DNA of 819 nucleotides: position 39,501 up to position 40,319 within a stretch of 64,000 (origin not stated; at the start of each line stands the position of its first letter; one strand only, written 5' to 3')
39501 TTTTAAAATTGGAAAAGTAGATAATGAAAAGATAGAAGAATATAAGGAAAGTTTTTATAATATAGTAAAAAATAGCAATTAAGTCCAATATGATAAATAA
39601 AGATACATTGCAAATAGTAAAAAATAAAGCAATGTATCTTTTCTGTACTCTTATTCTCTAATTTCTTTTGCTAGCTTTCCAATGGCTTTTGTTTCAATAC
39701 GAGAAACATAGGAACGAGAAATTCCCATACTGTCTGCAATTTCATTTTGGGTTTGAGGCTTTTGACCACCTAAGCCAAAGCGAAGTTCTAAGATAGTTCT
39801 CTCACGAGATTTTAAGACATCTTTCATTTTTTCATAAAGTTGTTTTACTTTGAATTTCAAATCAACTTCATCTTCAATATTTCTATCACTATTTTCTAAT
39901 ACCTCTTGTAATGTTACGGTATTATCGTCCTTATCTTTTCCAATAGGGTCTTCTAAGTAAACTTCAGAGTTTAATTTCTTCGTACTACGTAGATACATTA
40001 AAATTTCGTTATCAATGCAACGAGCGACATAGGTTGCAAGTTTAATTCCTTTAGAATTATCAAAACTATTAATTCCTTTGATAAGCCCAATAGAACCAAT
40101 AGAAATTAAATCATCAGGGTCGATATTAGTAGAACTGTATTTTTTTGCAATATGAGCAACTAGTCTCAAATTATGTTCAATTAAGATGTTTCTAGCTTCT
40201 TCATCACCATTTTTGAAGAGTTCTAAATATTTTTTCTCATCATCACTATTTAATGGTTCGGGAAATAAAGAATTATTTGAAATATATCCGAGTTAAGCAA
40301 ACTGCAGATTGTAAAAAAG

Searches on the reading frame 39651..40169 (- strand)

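Call 52: search_protein_families(library=pfam, proteins=[window:39651-40169:-], max_evalue=0.00001)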
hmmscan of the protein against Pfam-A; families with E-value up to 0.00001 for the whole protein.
window:39651-40169:- (172 aa): 2 families
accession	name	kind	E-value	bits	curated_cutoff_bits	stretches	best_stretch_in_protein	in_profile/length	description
PF04542.20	Sigma70_r2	-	1.6e-14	53.9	24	1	2-64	7-69/71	Sigma-70 region 2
PF04545.22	Sigma70_r4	-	1.6e-14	53.5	24.1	1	117-167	3-49/50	Sigma-70, region 4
